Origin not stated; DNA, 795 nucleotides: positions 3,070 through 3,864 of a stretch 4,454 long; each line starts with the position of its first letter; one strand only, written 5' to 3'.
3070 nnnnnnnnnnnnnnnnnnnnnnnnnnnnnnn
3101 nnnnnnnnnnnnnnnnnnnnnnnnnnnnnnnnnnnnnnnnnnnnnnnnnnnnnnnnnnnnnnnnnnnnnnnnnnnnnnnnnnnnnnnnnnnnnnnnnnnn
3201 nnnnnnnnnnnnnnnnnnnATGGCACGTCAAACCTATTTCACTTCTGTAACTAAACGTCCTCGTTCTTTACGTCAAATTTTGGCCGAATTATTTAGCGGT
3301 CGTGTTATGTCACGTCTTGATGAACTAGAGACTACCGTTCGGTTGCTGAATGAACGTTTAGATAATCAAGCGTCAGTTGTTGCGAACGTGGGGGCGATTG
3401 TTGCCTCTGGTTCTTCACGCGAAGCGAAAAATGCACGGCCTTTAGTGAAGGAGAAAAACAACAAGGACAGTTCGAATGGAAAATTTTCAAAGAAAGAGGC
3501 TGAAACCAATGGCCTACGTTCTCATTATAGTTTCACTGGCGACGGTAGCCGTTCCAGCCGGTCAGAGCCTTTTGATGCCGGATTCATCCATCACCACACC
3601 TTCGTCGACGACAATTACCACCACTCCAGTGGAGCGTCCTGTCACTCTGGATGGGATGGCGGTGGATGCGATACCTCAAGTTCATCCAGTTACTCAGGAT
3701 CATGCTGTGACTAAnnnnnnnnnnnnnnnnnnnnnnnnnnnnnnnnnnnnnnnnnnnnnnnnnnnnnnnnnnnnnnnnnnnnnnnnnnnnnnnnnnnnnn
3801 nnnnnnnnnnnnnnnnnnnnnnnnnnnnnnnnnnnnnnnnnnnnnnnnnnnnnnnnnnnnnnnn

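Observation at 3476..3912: Translationally coupled pair: small secreted T/P-rich protein plus 62-aa two-helix membrane protein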

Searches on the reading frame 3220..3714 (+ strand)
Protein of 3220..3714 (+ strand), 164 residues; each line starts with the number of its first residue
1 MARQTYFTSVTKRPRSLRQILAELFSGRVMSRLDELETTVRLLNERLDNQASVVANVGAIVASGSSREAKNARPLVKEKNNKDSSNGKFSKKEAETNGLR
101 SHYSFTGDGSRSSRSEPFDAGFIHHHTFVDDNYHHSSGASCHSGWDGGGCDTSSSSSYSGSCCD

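Call 12: search_protein_families(library=pfam, proteins=[window:3220-3714:+], max_evalue=1)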
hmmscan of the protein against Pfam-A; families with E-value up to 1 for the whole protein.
window:3220-3714:+ (164 aa): 1 family
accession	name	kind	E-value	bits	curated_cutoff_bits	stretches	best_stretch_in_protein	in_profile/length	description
PF20512.3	PMI_typeI_hel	-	0.089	13.7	23.4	1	13-55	18-60/88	Phosphomannose isomerase type I, helical insertion domain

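Call 13: search_protein_families(library=phrogs, proteins=[window:3220-3714:+], max_evalue=0.1)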
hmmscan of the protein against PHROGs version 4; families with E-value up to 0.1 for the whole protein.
window:3220-3714:+ (164 aa): 3 families
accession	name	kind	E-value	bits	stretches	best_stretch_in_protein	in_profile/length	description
phrog_10411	-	unknown function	7e-79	264.9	1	1-164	1-169/169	-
phrog_17348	-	unknown function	0.0021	19.2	1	52-162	64-163/164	-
phrog_29057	-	unknown function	0.053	14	1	36-162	87-208/209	-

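Call 14: search_dna_similar(query=window:3220-3714:+, collection=plasmids, mode=protein, rows=spread, max_rows=40, max_evalue=0.001)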
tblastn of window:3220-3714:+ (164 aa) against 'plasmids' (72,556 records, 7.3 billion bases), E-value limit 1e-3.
Records with a match: 680; places in all: 681; records where one place covers at least 80% of the query: 197.
Best place of each record, by identity: >=99% 48; 95-99% 52; 90-95% 71; 80-90% 4; <60% 505.
By first word of the organism name: Klebsiella 309; Escherichia 195; Enterobacter 83; Salmonella 49; Citrobacter 24; Cronobacter 9; Shigella 7; uncultured 1; Raoultella 1; Kluyvera 1; and 1 more.
By predicted mobility (MOB-suite, as given by PLSDB): non-mobilizable 670; conjugative 6; mobilizable 4.
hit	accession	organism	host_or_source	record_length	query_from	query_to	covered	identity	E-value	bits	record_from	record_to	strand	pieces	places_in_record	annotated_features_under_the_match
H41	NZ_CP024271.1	Escherichia coli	-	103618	1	142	87%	100.0%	1e-89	291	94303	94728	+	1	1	hypothetical protein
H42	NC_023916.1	Escherichia coli H89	clinical isolate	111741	1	142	87%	100.0%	1e-89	291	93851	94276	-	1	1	hypothetical protein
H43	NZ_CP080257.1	Escherichia coli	Chicken fecal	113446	1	142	87%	100.0%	1e-89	291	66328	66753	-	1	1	hypothetical protein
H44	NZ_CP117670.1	Escherichia albertii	Sturnus vulgaris,whole organism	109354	1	142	87%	98.6%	4e-88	287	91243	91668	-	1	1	hypothetical protein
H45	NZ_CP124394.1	Escherichia coli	wastewater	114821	1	142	87%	96.5%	3e-86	282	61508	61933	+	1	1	hypothetical protein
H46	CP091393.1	Escherichia coli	Homo sapiens,human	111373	1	142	87%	95.8%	9e-85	278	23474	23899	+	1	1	hypothetical protein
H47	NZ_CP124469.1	Escherichia coli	wastewater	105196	1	142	87%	93.7%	7e-83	272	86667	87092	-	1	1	hypothetical protein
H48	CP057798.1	Escherichia coli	culture,Pooled pig faecal samples ...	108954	1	142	87%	93.0%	4e-82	270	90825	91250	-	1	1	hypothetical protein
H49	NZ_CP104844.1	Escherichia coli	pantropical spotted dolphin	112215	1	142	87%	93.0%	4e-82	270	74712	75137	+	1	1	hypothetical protein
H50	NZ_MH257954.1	Escherichia coli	-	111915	1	142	87%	93.0%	1e-81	269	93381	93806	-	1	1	hypothetical protein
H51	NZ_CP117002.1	Escherichia coli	Homo sapiens,stool sample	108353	1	142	87%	87.3%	6e-77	255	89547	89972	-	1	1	BRCT domain-containing protein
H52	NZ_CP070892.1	Klebsiella pneumoniae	Homo sapiens,blood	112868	1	131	80%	55.3%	1e-34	134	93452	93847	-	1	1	hypothetical protein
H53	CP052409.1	Klebsiella pneumoniae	Homo sapiens,blood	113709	1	131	80%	55.3%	1e-34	134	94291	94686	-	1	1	hypothetical protein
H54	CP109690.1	Klebsiella pneumoniae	Homo sapiens,whole organism,swab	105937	1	131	80%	55.3%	1e-34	134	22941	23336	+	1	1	hypothetical protein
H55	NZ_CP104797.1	Klebsiella pneumoniae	Homo sapiens,pure culture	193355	1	131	80%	54.5%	4e-34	133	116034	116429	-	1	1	hypothetical protein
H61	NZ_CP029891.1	Salmonella enterica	-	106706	1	131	80%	53.0%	1e-31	125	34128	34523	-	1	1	hypothetical protein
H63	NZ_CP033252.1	Escherichia coli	chicken,cell culture,stool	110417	1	131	80%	52.2%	8e-33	129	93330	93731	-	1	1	hypothetical protein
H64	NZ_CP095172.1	Enterobacter roggenkampii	healthy cat,feces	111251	1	126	77%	54.0%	4e-31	124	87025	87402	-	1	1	hypothetical protein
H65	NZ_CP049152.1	Cronobacter sakazakii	Homo sapiens,Dyalisis liquid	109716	1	141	86%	47.1%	3e-24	104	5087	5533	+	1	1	hypothetical protein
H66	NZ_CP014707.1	Salmonella enterica subsp. enterica serovar Anatum str. ...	Bos taurus,bovine pre-evisceration ...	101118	1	134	82%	41.8%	1e-21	97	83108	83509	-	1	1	hypothetical protein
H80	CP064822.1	Klebsiella pneumoniae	Homo sapiens,sputum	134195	14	74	37%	47.5%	2e-7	57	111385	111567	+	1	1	none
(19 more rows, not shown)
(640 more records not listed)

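Call 15: search_dna_similar(query=window:3220-3714:+, collection=phages, mode=protein, rows=best, max_rows=60, max_evalue=0.001)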
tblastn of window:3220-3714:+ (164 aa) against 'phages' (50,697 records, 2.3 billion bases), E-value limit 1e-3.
Records with a match: 12; places in all: 12; records where one place covers at least 80% of the query: 4.
Best place of each record, by identity: 95-99% 2; 90-95% 2; <60% 8.
By first word of the organism name: Klebsiella 6; Escherichia 4; Salmonella 2.
By host as written in the record: Salmonella enterica subsp. enterica serovar Typhimurium strain LT2 2; Escherichia coli strain SCU-107 1; Escherichia coli strain SCU-175 1; Escherichia coli str. K-12 substr. MG1655 1; - 1; Klebsiella pneumoniae strain 4011 1; Klebsiella pneumoniae strain 9362 1; horse 1; and 3 more.
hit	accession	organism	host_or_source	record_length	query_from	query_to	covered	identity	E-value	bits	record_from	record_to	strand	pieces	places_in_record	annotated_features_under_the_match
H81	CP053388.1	Escherichia phage CMS-2020a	Escherichia coli strain SCU-107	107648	1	142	87%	98.6%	3e-88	286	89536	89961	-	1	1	record has no annotation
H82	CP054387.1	Escherichia phage CMS-2020a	Escherichia coli strain SCU-175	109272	1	142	87%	97.2%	1e-86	281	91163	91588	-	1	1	record has no annotation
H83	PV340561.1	Escherichia phage PhiR41_1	Escherichia coli str. K-12 substr. ...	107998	1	142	87%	93.7%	2e-83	272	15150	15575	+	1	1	hypothetical protein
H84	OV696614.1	Escherichia phage Cyrano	-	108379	1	142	87%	93.7%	2e-83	272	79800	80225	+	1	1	Hypothetical protein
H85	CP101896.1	Klebsiella phage GArcari-2022b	Klebsiella pneumoniae strain 4011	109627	1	131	80%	55.3%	4e-35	134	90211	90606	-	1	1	record has no annotation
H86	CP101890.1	Klebsiella phage GArcari-2022a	Klebsiella pneumoniae strain 9362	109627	1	131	80%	55.3%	4e-35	134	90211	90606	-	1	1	record has no annotation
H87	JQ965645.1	Salmonella phage SSU5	Salmonella enterica subsp. enterica ...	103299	1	131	80%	54.5%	4e-34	131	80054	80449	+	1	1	hypothetical protein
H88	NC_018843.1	Salmonella phage SSU5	Salmonella enterica subsp. enterica ...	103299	1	131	80%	54.5%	4e-34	131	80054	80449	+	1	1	hypothetical protein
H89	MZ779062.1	Klebsiella phage pJN2-26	horse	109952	1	124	76%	43.8%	1e-19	90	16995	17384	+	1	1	hypothetical protein (x2)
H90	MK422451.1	Klebsiella phage ST13-OXA48phi12.3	Klebsiella pneumoniae ST13-OXA48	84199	1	124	76%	43.8%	1e-19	90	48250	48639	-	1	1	hypothetical protein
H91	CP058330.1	Klebsiella phage vB_Kpn_1825-KPC53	Klebsiella pneumoniae subsp. pneumoniae ...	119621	1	124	76%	43.8%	1e-19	90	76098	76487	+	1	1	record has no annotation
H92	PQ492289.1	Klebsiella phage vB_KpnS_p4727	Klebsiella pneumoniae 4727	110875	1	125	76%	42.7%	4e-20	91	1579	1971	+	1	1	record has no annotation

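Call 16: get_annotated_region(hit=H51, flank=1500)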
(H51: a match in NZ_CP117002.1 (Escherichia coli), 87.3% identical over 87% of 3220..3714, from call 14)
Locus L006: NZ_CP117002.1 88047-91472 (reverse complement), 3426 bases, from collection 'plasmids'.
description: Escherichia coli strain MLI108K3 plasmid p108_MLI108-3, complete sequence
organism: Escherichia coli (NCBI taxid 562)
taxonomy: Bacteria; Pseudomonadota; Gammaproteobacteria; Enterobacterales; Enterobacteriaceae; Escherichia; Escherichia coli
host: -; source: Homo sapiens,stool sample; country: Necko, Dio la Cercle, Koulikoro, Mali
typing (MOB-suite, as given by PLSDB): non-mobilizable; replicon rep_cluster_488
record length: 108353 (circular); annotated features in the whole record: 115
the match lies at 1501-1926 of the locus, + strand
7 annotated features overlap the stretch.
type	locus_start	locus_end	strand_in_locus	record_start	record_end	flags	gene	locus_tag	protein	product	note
CDS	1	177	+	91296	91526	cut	-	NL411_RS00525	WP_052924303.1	hypothetical protein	-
CDS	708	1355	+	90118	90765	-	rnhA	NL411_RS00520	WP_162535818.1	ribonuclease HI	-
CDS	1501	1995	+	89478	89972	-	-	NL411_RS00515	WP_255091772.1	BRCT domain-containing protein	-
CDS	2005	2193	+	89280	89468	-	-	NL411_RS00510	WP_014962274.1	hypothetical protein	-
CDS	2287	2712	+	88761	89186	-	-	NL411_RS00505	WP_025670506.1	TerB family tellurite resistance protein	-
CDS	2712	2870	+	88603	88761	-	-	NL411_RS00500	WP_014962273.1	DUF3927 family protein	-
CDS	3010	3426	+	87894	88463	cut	-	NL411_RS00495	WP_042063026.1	hypothetical protein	-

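Call 17: get_annotated_region(hit=H52, flank=1500)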
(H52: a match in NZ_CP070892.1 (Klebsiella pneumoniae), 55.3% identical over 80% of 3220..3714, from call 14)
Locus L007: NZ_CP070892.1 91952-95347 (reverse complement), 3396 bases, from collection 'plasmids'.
description: Klebsiella pneumoniae strain KP-135LU plasmid pvB_Kpn_135LU_ST147, complete sequence
organism: Klebsiella pneumoniae (NCBI taxid 573)
taxonomy: Bacteria; Pseudomonadota; Gammaproteobacteria; Enterobacterales; Enterobacteriaceae; Klebsiella; Klebsiella pneumoniae
host: -; source: Homo sapiens,blood; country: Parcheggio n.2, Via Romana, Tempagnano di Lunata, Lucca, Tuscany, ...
typing (MOB-suite, as given by PLSDB): non-mobilizable; replicon IncFIB
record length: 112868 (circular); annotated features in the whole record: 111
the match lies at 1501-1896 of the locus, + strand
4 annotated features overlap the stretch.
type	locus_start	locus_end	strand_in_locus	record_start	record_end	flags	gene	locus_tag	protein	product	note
CDS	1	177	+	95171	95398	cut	-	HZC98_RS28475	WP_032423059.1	hypothetical protein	-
CDS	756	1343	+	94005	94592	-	rnhA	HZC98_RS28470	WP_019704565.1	ribonuclease HI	-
CDS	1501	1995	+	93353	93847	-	-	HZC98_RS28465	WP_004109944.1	hypothetical protein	-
CDS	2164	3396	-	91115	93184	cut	-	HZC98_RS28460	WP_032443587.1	hypothetical protein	-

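Call 18: get_annotated_region(hit=H61, flank=1500)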
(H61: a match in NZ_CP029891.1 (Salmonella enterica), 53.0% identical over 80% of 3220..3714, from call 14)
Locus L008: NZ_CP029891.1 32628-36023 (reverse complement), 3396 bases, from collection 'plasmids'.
description: Salmonella enterica subsp. enterica serovar Typhi strain 343076_253155 plasmid pHCM2, complete sequence
organism: Salmonella enterica (NCBI taxid 90370)
taxonomy: Bacteria; Pseudomonadota; Gammaproteobacteria; Enterobacterales; Enterobacteriaceae; Salmonella; Salmonella enterica
host: -; source: -; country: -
typing (MOB-suite, as given by PLSDB): non-mobilizable; replicon IncFIB
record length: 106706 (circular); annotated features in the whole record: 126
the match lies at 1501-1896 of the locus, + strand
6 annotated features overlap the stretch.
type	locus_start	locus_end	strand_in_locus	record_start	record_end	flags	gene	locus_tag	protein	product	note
CDS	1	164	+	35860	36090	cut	-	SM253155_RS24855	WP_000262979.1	hypothetical protein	-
CDS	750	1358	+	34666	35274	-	rnhA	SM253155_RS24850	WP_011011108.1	ribonuclease HI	-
CDS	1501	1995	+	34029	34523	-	-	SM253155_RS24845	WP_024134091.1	hypothetical protein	-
CDS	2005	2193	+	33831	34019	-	-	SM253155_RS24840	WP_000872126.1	hypothetical protein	-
CDS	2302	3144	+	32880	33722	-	-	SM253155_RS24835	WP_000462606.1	Rha family transcriptional regulator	-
CDS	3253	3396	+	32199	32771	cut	-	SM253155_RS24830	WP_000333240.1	hypothetical protein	-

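Call 19: get_annotated_region(hit=H63, flank=1500)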
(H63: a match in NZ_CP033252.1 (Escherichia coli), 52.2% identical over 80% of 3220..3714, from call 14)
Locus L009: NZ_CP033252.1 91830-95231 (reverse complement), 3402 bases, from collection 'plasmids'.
description: Escherichia coli strain ECCHD184 plasmid pTB212, complete sequence
organism: Escherichia coli (NCBI taxid 562)
taxonomy: Bacteria; Pseudomonadota; Gammaproteobacteria; Enterobacterales; Enterobacteriaceae; Escherichia; Escherichia coli
host: -; source: chicken,cell culture,stool; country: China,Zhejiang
typing (MOB-suite, as given by PLSDB): non-mobilizable; replicon IncFIB
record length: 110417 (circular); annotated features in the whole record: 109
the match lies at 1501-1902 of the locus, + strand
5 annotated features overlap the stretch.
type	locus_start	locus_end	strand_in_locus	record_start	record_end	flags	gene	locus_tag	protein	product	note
CDS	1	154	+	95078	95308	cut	-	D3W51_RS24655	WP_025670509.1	hypothetical protein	-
CDS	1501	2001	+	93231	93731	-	-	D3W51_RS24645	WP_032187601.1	hypothetical protein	-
CDS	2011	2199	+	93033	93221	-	-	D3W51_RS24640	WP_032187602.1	hypothetical protein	-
CDS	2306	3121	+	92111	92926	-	-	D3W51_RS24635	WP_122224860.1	Rha family transcriptional regulator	-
CDS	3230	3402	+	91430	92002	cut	-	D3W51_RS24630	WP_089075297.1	hypothetical protein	-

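Call 20: get_annotated_region(hit=H64, flank=1500)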
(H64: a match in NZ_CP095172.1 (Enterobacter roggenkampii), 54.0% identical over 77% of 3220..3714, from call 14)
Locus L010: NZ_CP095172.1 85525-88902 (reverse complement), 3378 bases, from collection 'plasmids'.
description: Enterobacter roggenkampii strain K666 plasmid pK666_111k, complete sequence
organism: Enterobacter roggenkampii (NCBI taxid 1812935)
taxonomy: Bacteria; Pseudomonadota; Gammaproteobacteria; Enterobacterales; Enterobacteriaceae; Enterobacter; Enterobacter roggenkampii
host: -; source: healthy cat,feces; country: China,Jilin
typing (MOB-suite, as given by PLSDB): non-mobilizable; replicon IncFIB
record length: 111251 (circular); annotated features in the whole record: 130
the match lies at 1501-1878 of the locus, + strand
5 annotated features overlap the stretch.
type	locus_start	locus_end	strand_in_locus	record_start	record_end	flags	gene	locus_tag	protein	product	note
CDS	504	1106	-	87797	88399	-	-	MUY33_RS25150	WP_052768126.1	hypothetical protein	-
CDS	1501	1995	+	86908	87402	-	-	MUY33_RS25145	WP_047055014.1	hypothetical protein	-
CDS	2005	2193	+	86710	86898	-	-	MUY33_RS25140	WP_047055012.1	hypothetical protein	-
CDS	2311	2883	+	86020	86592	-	-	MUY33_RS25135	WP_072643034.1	hypothetical protein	-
CDS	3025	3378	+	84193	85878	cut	-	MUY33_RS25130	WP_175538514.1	DUF4942 domain-containing protein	-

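Call 21: get_annotated_region(hit=H65, flank=1500)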
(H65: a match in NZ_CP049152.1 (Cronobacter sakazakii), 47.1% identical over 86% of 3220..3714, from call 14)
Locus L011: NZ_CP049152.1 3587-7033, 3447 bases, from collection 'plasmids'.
description: Cronobacter sakazakii strain C757 plasmid pCsaC757b, complete sequence
organism: Cronobacter sakazakii (NCBI taxid 28141)
taxonomy: Bacteria; Pseudomonadota; Gammaproteobacteria; Enterobacterales; Enterobacteriaceae; Cronobacter; Cronobacter sakazakii
host: -; source: Homo sapiens,Dyalisis liquid; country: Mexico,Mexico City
typing (MOB-suite, as given by PLSDB): non-mobilizable; replicon rep_cluster_763
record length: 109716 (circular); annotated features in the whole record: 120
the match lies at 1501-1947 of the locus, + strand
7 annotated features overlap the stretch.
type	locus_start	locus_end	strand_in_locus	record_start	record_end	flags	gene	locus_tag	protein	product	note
CDS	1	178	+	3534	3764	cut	-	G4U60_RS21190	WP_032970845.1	hypothetical protein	-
CDS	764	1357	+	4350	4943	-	rnhA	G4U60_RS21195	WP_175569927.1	ribonuclease HI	-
CDS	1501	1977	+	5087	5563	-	-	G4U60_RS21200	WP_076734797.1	hypothetical protein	-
CDS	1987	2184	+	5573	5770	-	-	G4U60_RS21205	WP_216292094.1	hypothetical protein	-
CDS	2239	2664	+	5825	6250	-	-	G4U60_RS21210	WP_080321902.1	TerB family tellurite resistance protein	-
CDS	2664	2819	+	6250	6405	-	-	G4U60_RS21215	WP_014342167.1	DUF3927 family protein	-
CDS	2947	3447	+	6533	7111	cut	-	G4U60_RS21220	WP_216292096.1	hypothetical protein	-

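Call 22: get_annotated_region(hit=H66, flank=1500)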
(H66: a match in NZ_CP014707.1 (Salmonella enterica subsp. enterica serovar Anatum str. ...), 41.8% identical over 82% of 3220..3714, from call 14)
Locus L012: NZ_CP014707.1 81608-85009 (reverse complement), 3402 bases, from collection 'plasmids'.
description: Salmonella enterica subsp. enterica serovar Anatum str. USDA-ARS-USMARC-1735 plasmid pSAN1-1735, complete sequence
organism: Salmonella enterica subsp. enterica serovar Anatum str. USDA-ARS-USMARC-1735 (NCBI taxid 1454585)
taxonomy: Bacteria; Pseudomonadota; Gammaproteobacteria; Enterobacterales; Enterobacteriaceae; Salmonella; Salmonella enterica; Salmonella enterica subsp. enterica serovar Anatum str. USDA-ARS-USMARC-1735
host: -; source: Bos taurus,bovine pre-evisceration carcass; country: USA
typing (MOB-suite, as given by PLSDB): non-mobilizable; replicon rep_cluster_488
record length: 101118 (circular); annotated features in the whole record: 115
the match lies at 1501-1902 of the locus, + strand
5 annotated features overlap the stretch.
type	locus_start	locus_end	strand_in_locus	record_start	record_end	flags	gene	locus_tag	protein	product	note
CDS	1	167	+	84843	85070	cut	-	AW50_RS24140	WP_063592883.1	hypothetical protein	-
CDS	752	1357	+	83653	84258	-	rnhA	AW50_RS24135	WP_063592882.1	ribonuclease HI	-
CDS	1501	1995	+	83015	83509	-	-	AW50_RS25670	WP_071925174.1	hypothetical protein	-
CDS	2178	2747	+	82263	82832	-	-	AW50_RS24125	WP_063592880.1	hypothetical protein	-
CDS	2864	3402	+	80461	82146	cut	-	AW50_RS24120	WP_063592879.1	DUF4942 domain-containing protein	-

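Call 23: get_annotated_region(hit=H80, flank=1500)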
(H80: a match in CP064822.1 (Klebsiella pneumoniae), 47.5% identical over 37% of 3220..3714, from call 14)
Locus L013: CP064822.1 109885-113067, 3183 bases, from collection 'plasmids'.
description: Klebsiella pneumoniae subsp. pneumoniae strain K219 plasmid pKPHS1, complete sequence
organism: Klebsiella pneumoniae (NCBI taxid 72407)
taxonomy: Bacteria; Pseudomonadota; Gammaproteobacteria; Enterobacterales; Enterobacteriaceae; Klebsiella; Klebsiella pneumoniae
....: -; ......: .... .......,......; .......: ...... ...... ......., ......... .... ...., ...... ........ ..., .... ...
typing (MOB-suite, as given by PLSDB): non-mobilizable; replicon IncFIB
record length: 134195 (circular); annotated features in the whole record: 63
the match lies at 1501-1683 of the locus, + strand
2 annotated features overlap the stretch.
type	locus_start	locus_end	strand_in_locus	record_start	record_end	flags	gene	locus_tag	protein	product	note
CDS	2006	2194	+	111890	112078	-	-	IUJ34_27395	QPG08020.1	hypothetical protein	-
CDS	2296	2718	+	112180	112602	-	-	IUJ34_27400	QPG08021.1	tellurite resistance TerB family protein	-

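Call 30: find_related_loci(query=A1, collection=viral_contigs, flank=1500)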
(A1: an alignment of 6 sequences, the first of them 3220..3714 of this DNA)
Query A1 (164 aa) in viral_contigs; peptide patterns used: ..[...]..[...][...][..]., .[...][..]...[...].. (x = any residue, [..] = any of these).
114 stretches matched a pattern; 72 encode a relative of the query (tblastn E <= 1e-3); 72 distinct loci.
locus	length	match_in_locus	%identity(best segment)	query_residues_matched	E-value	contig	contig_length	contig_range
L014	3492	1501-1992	100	1-164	4e-110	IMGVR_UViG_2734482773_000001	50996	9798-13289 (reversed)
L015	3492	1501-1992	100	1-164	2e-110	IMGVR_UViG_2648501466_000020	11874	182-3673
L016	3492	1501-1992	99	1-164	8e-110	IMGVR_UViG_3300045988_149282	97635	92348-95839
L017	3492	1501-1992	99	1-164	1e-109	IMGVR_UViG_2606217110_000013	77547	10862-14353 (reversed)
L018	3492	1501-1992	98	1-164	5e-108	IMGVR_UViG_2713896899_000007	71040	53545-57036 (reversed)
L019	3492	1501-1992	97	1-164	2e-105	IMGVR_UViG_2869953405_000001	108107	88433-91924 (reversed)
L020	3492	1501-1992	97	1-164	2e-105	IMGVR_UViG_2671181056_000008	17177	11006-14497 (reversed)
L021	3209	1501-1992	96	1-164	6e-105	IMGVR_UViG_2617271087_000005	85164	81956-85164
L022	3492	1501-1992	96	1-164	3e-104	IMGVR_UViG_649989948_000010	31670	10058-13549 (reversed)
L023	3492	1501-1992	96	1-164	3e-104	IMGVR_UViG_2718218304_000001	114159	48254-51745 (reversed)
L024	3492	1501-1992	96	1-164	3e-104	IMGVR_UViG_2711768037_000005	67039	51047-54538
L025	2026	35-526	96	1-164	5e-107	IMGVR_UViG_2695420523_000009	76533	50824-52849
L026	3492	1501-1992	96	1-164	4e-104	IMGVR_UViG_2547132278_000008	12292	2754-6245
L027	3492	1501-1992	95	1-164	1e-97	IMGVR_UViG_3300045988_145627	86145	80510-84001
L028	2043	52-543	95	1-164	1e-99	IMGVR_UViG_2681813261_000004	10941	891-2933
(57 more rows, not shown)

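Call 31: find_related_loci(query=A1, collection=genome_contigs, flank=1500)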
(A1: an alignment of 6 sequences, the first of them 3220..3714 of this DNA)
Query A1 (164 aa) in genome_contigs; peptide patterns used: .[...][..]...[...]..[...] (x = any residue, [..] = any of these).
52 stretches matched a pattern; 3 encode a relative of the query (tblastn E <= 1e-3); 3 distinct loci.
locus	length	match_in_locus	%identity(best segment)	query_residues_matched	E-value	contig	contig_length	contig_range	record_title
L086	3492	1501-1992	52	1-164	2e-44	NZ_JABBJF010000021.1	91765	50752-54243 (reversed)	Kluyvera sichuanensis strain 090646 contig00021, whole genome shotgun sequence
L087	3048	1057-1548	52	1-164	3e-44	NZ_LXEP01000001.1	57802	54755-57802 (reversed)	Buttiauxella gaviniae ATCC 51604 Sequence00001, whole genome shotgun sequence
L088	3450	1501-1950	53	1-151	2e-44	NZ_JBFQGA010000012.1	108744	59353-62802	Kluyvera sp. STS39-E contig00012, whole genome shotgun sequence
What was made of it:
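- Tried and rejected: It added only 3 loci (call 31).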
